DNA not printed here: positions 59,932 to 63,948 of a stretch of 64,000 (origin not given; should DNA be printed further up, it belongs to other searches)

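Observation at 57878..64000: MacB-type ABC export operon with two different membrane-fusion adaptors in a presumably monoderm host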

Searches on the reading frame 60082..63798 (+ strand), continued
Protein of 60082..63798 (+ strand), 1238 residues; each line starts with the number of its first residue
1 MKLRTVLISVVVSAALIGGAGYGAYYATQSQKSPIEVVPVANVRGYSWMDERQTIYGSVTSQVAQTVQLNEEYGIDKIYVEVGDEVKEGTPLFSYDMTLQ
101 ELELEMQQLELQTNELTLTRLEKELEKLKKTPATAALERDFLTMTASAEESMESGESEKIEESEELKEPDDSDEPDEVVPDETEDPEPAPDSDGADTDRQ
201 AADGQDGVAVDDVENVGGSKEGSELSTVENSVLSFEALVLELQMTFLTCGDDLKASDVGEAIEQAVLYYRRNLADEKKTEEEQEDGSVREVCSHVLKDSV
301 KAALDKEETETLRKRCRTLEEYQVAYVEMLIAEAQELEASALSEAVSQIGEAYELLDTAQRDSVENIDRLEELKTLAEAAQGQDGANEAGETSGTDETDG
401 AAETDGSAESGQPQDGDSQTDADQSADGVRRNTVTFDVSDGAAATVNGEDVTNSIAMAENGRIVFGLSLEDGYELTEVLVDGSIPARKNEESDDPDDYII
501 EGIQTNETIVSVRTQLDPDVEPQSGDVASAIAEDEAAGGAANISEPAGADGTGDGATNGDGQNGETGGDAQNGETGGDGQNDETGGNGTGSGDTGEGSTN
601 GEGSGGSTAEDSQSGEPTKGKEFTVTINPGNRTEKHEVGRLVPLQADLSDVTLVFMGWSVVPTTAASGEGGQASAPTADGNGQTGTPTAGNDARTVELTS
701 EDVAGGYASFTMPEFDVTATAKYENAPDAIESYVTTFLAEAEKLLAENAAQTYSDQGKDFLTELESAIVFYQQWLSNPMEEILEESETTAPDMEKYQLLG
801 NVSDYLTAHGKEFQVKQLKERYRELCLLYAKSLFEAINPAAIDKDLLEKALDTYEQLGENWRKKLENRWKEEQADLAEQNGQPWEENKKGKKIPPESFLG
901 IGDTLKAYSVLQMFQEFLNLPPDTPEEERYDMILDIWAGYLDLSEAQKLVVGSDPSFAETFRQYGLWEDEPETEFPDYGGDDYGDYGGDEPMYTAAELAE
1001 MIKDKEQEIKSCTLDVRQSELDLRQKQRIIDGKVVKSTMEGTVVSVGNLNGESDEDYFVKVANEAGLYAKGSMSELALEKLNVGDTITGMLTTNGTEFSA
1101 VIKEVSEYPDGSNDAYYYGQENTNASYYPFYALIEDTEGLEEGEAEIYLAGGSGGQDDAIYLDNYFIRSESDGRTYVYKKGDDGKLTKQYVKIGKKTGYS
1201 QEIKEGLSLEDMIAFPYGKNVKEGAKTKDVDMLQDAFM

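Call 47: predict_structure(alignment_id=A2)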
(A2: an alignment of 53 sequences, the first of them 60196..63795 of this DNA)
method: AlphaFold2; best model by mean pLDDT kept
length: 1200 residues; sequences in the alignment: 53
mean_pLDDT: 71.3   pTM: 0.41
mean pLDDT of the five models: 71.3, 71.1, 69.5, 66.5, 66.0
residues with pLDDT >= 90: 407; 70-90: 372; 50-70: 104; < 50: 317
segments of 3 or more residues with pLDDT < 50: 1-13, 96-147, 149-186, 348-392, 486-581, 627-653, 933-954, 1075-1085, 1114-1119
pLDDT, mean of each block of 10 residues (from residue 1): 39 66 72 63 80 70 70 84 84 54 32 27 29 31 34 28 27 30 53 85 88 88 92 91 74 87 87 91 95 94 90 92 91 92 62 28 25 27 32 79 94 91 92 94 89 93 82 93 57 32 29 28 29 27 27 25 27 35 83 84 90 89 69 35 36 66 88 94 91 95 95 94 95 93 57 88 94 95 97 97 94 96 96 94 93 89 95 95 91 93 92 90 89 47 39 61 82 83 72 63 74 55 74 79 79 83 79 49 57 84 83 50 79 88 85 82 82 72 73 59
secondary structure, 60 per line:
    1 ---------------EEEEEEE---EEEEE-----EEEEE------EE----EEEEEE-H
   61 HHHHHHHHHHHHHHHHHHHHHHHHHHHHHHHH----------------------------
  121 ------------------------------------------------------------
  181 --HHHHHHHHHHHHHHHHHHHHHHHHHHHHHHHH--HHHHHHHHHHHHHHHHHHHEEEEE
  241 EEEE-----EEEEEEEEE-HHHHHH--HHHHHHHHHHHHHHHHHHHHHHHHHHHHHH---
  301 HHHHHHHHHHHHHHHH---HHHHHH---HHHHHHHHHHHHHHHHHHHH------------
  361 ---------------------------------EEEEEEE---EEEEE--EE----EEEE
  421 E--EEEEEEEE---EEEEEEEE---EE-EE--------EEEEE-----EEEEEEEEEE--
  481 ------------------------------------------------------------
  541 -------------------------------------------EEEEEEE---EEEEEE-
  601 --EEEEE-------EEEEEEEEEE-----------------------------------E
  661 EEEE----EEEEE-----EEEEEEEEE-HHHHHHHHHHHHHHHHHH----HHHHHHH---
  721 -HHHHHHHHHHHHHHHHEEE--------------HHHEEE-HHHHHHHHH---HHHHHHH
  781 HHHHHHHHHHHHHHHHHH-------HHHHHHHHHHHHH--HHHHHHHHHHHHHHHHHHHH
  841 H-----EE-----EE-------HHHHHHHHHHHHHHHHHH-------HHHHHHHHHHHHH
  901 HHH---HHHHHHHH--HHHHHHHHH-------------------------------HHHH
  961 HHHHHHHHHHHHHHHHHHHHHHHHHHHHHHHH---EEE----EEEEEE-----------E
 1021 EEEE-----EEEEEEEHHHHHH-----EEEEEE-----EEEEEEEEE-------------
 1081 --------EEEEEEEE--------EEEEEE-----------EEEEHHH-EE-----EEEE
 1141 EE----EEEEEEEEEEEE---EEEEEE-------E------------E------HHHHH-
elements in order (helices of 4 or more, strands of 3 or more residues): E16-22 E26-30 E36-40 E53-58 H60-92 H183-214 H217-235 E236-244 E250-258 H260-265 H268-297 H301-316 H320-325 H329-348 E394-400 E404-408 E417-421 E424-431 E435-442 E459-463 E469-478 E584-590 E594-599 E603-607 E615-624 E660-664 E669-673 E679-687 H689-706 H711-717 H722-737 E738-740 E758-760 H762-770 H774-798 H806-818 H821-841 H863-880 H888-903 H907-914 H917-925 H957-992 E996-998 E1003-1008 E1020-1024 E1030-1036 H1037-1042 E1048-1053 E1059-1067 E1089-1096 E1105-1110 E1122-1125 E1137-1142 E1147-1158 E1162-1167 H1195-1199

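Call 49: fold_search(model_id=the predicted structure, library=pdb)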
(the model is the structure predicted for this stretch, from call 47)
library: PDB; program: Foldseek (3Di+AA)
matches with E <= 10: 408; with E <= 0.001: 50
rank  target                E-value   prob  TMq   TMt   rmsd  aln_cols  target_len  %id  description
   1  5nik_D                1.2e-08  1.00  0.10  0.25  31.9       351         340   14  Structure of the MacAB-TolC ABC-type tripartite multidrug efflux pump (released 2017-05-24)
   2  9j3d_D                1.3e-08  1.00  0.09  0.22  14.4       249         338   13  Cryo-EM structure of TMexCD1-TOprJ1 (released 2025-08-13)
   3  9qgy_G                3.1e-08  1.00  0.10  0.26  30.6       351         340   15  Structure of the YbjP lipoprotein bound to the MacAB-TolC tripartite efflux pump (released 2026-03-25)
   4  9a2v_MODEL_1_A        5.5e-08  1.00  0.09  0.20  25.6       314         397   13  Model of E. coli AcrA by in-cell photo-crosslinking MS and deep learning (released 2023-02-24)
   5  6iol_K                3.1e-07  1.00  0.08  0.20  15.3       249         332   14  Cryo-EM structure of multidrug efflux pump MexAB-OprM (60 degree state) (released 2019-04-03)
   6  9tg4_D                3.3e-07  1.00  0.09  0.21  17.4       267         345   14  Structure of the YbjP lipoprotein bound to the AcrABZ-TolC efflux pump (released 2026-04-08)
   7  6iol_N                3.8e-07  1.00  0.09  0.23  13.4       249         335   14  Cryo-EM structure of multidrug efflux pump MexAB-OprM (60 degree state) (released 2019-04-03)
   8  6iok_J                4.1e-07  1.00  0.09  0.21  13.4       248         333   14  Cryo-EM structure of multidrug efflux pump MexAB-OprM (0 degree state) (released 2019-04-03)
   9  9tg4_G                4.1e-07  1.00  0.09  0.21  15.9       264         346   13  Structure of the YbjP lipoprotein bound to the AcrABZ-TolC efflux pump (released 2026-04-08)
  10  6iok_I                4.1e-07  1.00  0.08  0.21  17.6       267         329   15  Cryo-EM structure of multidrug efflux pump MexAB-OprM (0 degree state) (released 2019-04-03)
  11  9tg4_E                5.7e-07  1.00  0.09  0.22  15.8       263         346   13  Structure of the YbjP lipoprotein bound to the AcrABZ-TolC efflux pump (released 2026-04-08)
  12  2v4d_B                6.6e-07  1.00  0.08  0.23  19.5       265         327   15  Re-refinement of MexA adaptor protein (released 2009-04-14)
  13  4dk0                  6.9e-07  1.00  0.09  0.24  29.1       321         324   14  Crystal structure of MacA from Actinobacillus actinomycetemcomitans (released 2012-03-07)
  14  6iok_K                7.6e-07  1.00  0.08  0.20  17.7       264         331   14  Cryo-EM structure of multidrug efflux pump MexAB-OprM (0 degree state) (released 2019-04-03)
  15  9tg4_F                1.2e-06  1.00  0.09  0.22  17.1       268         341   12  Structure of the YbjP lipoprotein bound to the AcrABZ-TolC efflux pump (released 2026-04-08)
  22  5xu0_A                1.0e-05  1.00  0.07  0.29  12.2       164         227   20  Structure of the membrane fusion protein Spr0693 from Streptococcus pneumoniae R6 (released 2018-01-24)
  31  5xu0_B                4.7e-05  1.00  0.07  0.29  11.6       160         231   19  Structure of the membrane fusion protein Spr0693 from Streptococcus pneumoniae R6 (released 2018-01-24)
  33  5xu0_C                5.4e-05  1.00  0.07  0.29  11.6       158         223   20  Structure of the membrane fusion protein Spr0693 from Streptococcus pneumoniae R6 (released 2018-01-24)
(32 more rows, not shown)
